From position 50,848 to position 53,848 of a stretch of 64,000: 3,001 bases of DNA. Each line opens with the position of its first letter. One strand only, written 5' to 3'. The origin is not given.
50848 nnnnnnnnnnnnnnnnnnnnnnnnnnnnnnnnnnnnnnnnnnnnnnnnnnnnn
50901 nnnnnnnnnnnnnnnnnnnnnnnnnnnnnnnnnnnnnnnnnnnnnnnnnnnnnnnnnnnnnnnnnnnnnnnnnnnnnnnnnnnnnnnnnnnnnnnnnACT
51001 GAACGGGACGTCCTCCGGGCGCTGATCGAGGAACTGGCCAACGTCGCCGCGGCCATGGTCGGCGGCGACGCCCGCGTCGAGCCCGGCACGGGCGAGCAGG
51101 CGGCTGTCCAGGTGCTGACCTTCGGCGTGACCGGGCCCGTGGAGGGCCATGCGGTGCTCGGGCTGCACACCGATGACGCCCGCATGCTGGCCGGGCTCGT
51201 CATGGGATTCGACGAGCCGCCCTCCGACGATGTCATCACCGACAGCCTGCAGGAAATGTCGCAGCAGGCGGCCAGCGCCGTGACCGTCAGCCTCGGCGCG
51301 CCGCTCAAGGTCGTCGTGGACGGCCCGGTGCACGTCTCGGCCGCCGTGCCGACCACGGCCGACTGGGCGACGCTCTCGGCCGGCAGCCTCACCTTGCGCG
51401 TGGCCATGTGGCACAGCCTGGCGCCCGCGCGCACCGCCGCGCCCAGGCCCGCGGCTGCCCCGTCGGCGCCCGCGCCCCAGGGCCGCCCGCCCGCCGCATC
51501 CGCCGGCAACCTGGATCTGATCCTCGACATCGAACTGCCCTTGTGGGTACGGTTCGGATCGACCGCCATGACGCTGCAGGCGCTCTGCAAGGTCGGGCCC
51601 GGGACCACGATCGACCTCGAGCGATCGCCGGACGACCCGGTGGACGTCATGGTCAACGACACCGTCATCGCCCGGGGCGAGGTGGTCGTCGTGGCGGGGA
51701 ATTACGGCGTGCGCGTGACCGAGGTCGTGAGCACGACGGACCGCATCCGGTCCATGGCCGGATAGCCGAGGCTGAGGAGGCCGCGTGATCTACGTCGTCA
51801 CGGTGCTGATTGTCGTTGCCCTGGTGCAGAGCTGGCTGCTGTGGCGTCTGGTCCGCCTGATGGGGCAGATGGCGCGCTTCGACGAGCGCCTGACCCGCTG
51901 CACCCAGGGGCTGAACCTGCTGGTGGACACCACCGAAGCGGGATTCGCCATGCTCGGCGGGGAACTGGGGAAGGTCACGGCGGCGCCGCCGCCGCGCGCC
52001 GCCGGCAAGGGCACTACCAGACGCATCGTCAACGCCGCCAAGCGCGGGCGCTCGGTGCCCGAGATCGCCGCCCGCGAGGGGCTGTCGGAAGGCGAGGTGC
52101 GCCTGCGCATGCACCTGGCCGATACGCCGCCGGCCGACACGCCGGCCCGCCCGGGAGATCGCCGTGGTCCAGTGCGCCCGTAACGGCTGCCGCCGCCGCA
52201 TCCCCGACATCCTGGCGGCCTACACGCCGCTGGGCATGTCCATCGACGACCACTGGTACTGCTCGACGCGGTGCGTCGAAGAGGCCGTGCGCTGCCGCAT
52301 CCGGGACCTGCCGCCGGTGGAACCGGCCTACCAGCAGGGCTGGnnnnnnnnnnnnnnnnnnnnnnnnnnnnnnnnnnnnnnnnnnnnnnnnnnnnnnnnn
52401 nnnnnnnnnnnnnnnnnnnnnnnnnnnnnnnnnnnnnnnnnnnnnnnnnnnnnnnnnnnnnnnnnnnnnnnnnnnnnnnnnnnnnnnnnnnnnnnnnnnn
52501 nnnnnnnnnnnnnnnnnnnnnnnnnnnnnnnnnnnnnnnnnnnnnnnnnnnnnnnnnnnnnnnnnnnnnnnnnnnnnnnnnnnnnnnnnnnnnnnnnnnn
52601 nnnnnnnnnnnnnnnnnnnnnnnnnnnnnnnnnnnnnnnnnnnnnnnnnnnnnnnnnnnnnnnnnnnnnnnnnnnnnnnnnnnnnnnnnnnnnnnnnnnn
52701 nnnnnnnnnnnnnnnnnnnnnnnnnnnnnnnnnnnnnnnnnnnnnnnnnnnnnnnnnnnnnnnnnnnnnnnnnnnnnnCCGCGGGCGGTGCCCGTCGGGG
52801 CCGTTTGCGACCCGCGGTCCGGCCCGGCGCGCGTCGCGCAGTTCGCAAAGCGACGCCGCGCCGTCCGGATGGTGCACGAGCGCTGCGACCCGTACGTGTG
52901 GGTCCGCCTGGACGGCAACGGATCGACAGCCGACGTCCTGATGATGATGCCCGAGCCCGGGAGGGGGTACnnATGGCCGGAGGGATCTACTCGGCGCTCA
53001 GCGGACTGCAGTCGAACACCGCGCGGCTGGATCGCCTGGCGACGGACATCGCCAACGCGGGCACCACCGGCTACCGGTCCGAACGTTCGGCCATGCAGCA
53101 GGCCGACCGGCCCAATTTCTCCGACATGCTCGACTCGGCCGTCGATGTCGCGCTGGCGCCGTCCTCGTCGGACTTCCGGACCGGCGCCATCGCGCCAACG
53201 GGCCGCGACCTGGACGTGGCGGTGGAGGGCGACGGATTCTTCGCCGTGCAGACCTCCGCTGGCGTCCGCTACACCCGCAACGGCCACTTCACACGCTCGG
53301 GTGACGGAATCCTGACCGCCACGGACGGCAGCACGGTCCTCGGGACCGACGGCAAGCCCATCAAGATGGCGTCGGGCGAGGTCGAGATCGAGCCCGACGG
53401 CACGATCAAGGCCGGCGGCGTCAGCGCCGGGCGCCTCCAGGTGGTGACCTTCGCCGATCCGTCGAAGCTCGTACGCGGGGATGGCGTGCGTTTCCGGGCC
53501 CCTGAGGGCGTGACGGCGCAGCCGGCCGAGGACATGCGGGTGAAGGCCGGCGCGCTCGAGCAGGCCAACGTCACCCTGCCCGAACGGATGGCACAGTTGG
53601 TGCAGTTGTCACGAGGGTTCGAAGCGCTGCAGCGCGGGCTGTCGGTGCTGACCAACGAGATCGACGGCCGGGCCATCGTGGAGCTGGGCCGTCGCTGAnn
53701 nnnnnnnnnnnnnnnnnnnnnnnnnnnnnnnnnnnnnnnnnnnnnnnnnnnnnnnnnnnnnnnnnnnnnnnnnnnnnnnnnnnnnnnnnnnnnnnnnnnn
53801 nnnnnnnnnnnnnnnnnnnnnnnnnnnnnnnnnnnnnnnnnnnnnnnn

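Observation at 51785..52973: Two unusual genes embedded between fliN and flgF: a DUF2802-like membrane protein and a Zn-ribbon/MshEN-like candidate c-di-GMP receptor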

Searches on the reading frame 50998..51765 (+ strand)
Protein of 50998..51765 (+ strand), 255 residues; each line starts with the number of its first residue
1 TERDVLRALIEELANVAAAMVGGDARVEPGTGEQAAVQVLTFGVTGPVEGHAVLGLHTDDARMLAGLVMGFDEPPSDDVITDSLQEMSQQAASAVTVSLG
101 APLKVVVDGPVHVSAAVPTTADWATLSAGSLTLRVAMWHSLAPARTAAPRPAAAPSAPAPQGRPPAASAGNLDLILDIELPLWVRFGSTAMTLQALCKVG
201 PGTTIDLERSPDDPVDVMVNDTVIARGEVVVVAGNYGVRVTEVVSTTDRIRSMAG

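Call 23: search_protein_families(library=pfam, proteins=[window:50998-51765:+], max_evalue=0.001)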
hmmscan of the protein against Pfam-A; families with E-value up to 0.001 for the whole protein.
window:50998-51765:+ (255 aa): 1 family
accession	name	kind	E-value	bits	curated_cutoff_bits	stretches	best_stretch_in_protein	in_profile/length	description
PF01052.25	FliMN_C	-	2e-21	76.1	23.8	1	174-244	2-72/73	Type III flagellar switch regulator (C-ring) FliN C-term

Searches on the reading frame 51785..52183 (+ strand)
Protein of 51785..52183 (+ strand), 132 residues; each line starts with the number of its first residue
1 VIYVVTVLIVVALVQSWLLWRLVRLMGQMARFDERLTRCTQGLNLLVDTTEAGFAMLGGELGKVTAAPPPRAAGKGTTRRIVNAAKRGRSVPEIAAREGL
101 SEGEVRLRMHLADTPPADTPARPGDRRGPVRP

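Call 3: search_protein_families(library=pfam, proteins=[window:51785-52183:+], max_evalue=1)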
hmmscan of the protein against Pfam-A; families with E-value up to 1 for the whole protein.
window:51785-52183:+ (132 aa): 6 families
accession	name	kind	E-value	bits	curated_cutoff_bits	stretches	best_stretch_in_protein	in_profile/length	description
PF08281.18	Sigma70_r4_2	-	0.019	15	25.7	1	88-112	26-50/54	Sigma-70, region 4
PF10975.14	DUF2802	-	0.035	14.7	33.5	1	83-111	38-66/68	Protein of unknown function (DUF2802)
PF13518.12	HTH_28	-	0.037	14.5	25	1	80-103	4-27/52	Helix-turn-helix domain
PF25637.1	DUF7942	-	0.045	14.1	26.7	1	3-28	76-101/104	Family of unknown function (DUF7942)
PF07219.19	HemY_N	-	0.15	12.7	31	1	4-31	18-45/107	HemY protein N-terminus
PF13404.12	HTH_AsnC-type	-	0.15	12.4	27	1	89-109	18-38/42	AsnC-type helix-turn-helix domain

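Call 4: search_protein_families(library=ncbifam, proteins=[window:51785-52183:+], max_evalue=1)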
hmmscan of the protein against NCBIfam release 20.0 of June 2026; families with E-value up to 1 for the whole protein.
window:51785-52183:+ (132 aa): 3 families
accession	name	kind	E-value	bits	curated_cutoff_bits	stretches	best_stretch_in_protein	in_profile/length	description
NF046119.1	memb_SCO4225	subfamily_domain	0.015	15.3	33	1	3-26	70-93/94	SCO4225 family membrane protein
NF008468.0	PRK11360.1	equivalog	0.11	10.8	646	1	6-67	203-255/616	two-component system sensor histidine kinase AtoS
NF047515.1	SpiroCoCo_C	equivalog_domain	0.29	10.2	125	1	26-107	227-311/313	SpiroCoCo family coiled-coil protein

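Call 39: search_protein_families(library=pfam, alignment_id=A4, max_evalue=0.1)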
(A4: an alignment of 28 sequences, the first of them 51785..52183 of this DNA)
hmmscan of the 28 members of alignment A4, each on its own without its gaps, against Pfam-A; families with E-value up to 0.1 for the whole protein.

A. member 1, window:51785-52183:+ (132 aa): 4 families
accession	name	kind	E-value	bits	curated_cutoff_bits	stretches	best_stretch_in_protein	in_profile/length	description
PF08281.18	Sigma70_r4_2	-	0.019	15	25.7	1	88-112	26-50/54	Sigma-70, region 4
PF10975.14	DUF2802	-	0.035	14.7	33.5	1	83-111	38-66/68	Protein of unknown function (DUF2802)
PF13518.12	HTH_28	-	0.037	14.5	25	1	80-103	4-27/52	Helix-turn-helix domain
PF25637.1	DUF7942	-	0.045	14.1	26.7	1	3-28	76-101/104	Family of unknown function (DUF7942)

B. families by the number of members that match (of 28 scanned): 21 families
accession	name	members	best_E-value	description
PF10975.14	DUF2802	5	0.0083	Protein of unknown function (DUF2802)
PF08281.18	Sigma70_r4_2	4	0.014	Sigma-70, region 4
PF13542.12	HTH_Tnp_ISL3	3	0.024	Helix-turn-helix domain of transposase family ISL3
PF19610.4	DUF6115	3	0.025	Family of unknown function (DUF6115)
PF25211.1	DUF7839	2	0.0022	Domain of unknown function (DUF7839)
PF11268.13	DUF3071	2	0.02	Protein of unknown function (DUF3071)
PF15708.10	PRR20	1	0.0019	Proline-rich protein family 20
PF16365.12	EutK_C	1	0.018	Ethanolamine utilization protein EutK C-terminus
PF01474.22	DAHP_synth_2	1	0.025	Class-II DAHP synthetase family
PF01931.24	NTPase_I-T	1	0.027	Protein of unknown function DUF84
PF13518.12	HTH_28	1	0.037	Helix-turn-helix domain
PF12546.13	Cryptochrome_C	1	0.039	Blue/Ultraviolet sensing protein C terminal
PF25637.1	DUF7942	1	0.045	Family of unknown function (DUF7942)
PF05954.17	Phage_GPD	1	0.047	Phage tail baseplate hub (GPD)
PF04995.19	CcmD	1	0.049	Heme exporter protein D (CcmD)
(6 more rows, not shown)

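Call 41: find_homologous_proteins(query=A4, max_evalue=0.001)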
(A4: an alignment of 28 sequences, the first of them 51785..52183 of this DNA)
Query A4 (28 sequences) (132 aa, profile of the alignment): 1140 proteins with E <= 0.001 among 8000 candidates; the best 120 are listed.
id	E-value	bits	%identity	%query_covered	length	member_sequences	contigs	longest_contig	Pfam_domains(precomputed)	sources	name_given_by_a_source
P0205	8.3e-47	176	100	100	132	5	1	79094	-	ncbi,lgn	-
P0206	5.3e-44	167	72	100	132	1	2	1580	-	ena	-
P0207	1.3e-43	166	69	99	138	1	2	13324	-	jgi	jgi:hypothetical protein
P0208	2.7e-43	165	70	98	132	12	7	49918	-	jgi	jgi:hypothetical protein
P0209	4.7e-43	164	67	99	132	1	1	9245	-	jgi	jgi:hypothetical protein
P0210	1.3e-42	163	71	99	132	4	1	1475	-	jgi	-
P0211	1.4e-42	163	70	99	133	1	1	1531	-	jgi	jgi:hypothetical protein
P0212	1.5e-42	162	73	98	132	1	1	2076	-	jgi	jgi:hypothetical protein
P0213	1.6e-42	162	71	99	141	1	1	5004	-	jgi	jgi:hypothetical protein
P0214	2.5e-42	162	67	99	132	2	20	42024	-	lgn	-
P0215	3.2e-42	161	69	99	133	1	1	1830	-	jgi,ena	-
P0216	4.5e-42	161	66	99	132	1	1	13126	-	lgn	-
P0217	4.5e-42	161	72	99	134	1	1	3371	-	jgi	jgi:hypothetical protein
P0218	5.7e-42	161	48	84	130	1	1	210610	-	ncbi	ncbi:MAG: hypothetical protein AB7O67_14730 [Vicinamibacterales bacterium]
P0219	6.0e-42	160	61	100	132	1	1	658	-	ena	-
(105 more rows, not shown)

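Call 63: predict_structure(alignment_id=A6)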
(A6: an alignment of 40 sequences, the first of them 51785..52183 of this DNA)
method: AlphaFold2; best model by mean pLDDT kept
length: 132 residues; sequences in the alignment: 40
mean_pLDDT: 73.0   pTM: 0.32
mean pLDDT of the five models: 73.0, 72.0, 70.3, 67.6, 66.5
residues with pLDDT >= 90: 46; 70-90: 16; 50-70: 48; < 50: 22
segments of 3 or more residues with pLDDT < 50: 67-74, 117-126
pLDDT, mean of each block of 10 residues (from residue 1): 95 98 93 91 93 86 60 54 62 59 64 53 46 50
secondary structure, 60 per line:
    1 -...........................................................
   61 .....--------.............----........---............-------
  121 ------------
elements in order: H2-65 H74-86 H91-98 H102-113

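Call 67: fold_search(model_id=the predicted structure, library=pdb)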
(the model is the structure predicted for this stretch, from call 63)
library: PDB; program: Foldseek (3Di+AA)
matches with E <= 10: 758; with E <= 0.001: 0
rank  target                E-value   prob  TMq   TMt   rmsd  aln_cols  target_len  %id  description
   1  1tro_G                1.5e-01  0.77  0.31  0.38  17.4        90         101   22  CRYSTAL STRUCTURE OF TRP REPRESSOR OPERATOR COMPLEX AT ATOMIC RESOLUTION (released 1994-01-31)
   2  3hug_C                2.2e-01  0.99  0.26  0.43   1.0        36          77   36  Crystal structure of Mycobacterium tuberculosis anti-sigma factor RslA in complex with -35 promoter binding domain of  (released 2010-03-02)
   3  3hug_G                2.2e-01  0.98  0.25  0.43   1.3        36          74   36  Crystal structure of Mycobacterium tuberculosis anti-sigma factor RslA in complex with -35 promoter binding domain of  (released 2010-03-02)
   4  4hye_A                2.4e-01  0.72  0.26  0.18  10.4        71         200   22  Crystal structure of a response regulator spr1814 from Streptococcus pneumoniae reveals unique interdomain contacts am (released 2013-06-05)
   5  3hug_E                2.6e-01  0.98  0.25  0.45   1.1        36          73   36  Crystal structure of Mycobacterium tuberculosis anti-sigma factor RslA in complex with -35 promoter binding domain of  (released 2010-03-02)
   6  3hug_A                2.6e-01  0.98  0.26  0.41   1.0        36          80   36  Crystal structure of Mycobacterium tuberculosis anti-sigma factor RslA in complex with -35 promoter binding domain of  (released 2010-03-02)
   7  3hug_K                3.0e-01  0.98  0.26  0.46   1.0        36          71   36  Crystal structure of Mycobacterium tuberculosis anti-sigma factor RslA in complex with -35 promoter binding domain of  (released 2010-03-02)
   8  8b4h_A                3.0e-01  0.93  0.28  0.12   3.7        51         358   25  IstA transposase cleaved donor complex (released 2023-05-03)
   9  6dv9_F                3.0e-01  0.87  0.26  0.20  12.8        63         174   24  Crystal structure of Mycobacterium tuberculosis transcription initiation complex(ECF sigma factor L) containing 5nt RN (released 2019-02-20)
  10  6ejz_B                3.0e-01  0.60  0.30  0.38  16.5        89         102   21  Tryptophan Repressor TrpR from E.coli variant S88Y with Indole-3-acetic acid as ligand (released 2019-02-06)
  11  6fal_A                3.2e-01  0.66  0.30  0.40  13.5        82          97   23  Tryptophan Repressor TrpR from E.coli with 3-Indolepropionic acid as ligand (released 2019-01-30)
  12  4zmr_A                3.4e-01  0.84  0.26  0.17   7.0        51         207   25  Structural characterization of the full-length response regulator spr1814 in complex with a phosphate analogue reveals (released 2016-04-27)
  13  6f7g_C                4.0e-01  0.54  0.31  0.40  16.5        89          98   21  Tryptophan Repressor TrpR from E.coli with 5-Methyltryptamine (released 2018-12-19)
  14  2oz9                  4.3e-01  0.54  0.29  0.36  16.2        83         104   22  E. coli TRP holorepressor, orthorhombic crystal form (released 2007-03-06)
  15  6f9k                  4.3e-01  0.54  0.31  0.37  16.8        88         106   22  Tryptophan Repressor TrpR from E.coli with 5-methyl-L-tryptophan as ligand (released 2019-01-30)
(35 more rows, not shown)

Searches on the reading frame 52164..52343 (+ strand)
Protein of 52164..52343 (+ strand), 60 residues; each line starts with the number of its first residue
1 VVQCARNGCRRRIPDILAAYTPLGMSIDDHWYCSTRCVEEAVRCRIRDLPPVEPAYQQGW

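Call 52: search_protein_families(library=pfam, proteins=[window:52164-52343:+], max_evalue=10)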
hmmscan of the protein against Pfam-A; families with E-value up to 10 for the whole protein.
seq(60 aa): 0 families

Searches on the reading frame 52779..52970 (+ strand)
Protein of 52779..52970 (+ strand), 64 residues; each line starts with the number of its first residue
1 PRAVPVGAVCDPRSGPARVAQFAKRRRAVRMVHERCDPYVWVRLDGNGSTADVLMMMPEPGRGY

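Call 52: search_protein_families(library=pfam, proteins=[window:52779-52970:+], max_evalue=10)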
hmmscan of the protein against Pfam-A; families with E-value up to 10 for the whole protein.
seq(64 aa): 0 families

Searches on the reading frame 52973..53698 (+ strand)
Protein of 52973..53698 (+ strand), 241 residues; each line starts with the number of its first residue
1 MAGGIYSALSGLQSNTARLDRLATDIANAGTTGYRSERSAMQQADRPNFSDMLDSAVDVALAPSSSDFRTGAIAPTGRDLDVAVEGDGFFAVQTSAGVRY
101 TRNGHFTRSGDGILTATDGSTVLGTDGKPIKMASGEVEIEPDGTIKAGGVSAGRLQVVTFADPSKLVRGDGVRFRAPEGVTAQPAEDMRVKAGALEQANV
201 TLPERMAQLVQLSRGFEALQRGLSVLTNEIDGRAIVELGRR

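Call 23: search_protein_families(library=pfam, proteins=[window:52973-53698:+], max_evalue=0.001)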
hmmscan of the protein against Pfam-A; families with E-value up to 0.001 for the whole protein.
window:52973-53698:+ (241 aa): 2 families
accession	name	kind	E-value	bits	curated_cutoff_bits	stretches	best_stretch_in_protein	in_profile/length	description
PF22692.1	LlgE_F_G_D1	-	3.2e-12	46.9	27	1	83-147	1-64/64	Flagellar hook protein FlgE/F/G D1 domain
PF06429.18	Flg_bbr_C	-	4.7e-05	23.3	23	1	192-223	2-33/46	Flagellar basal body rod FlgEFG protein C-terminal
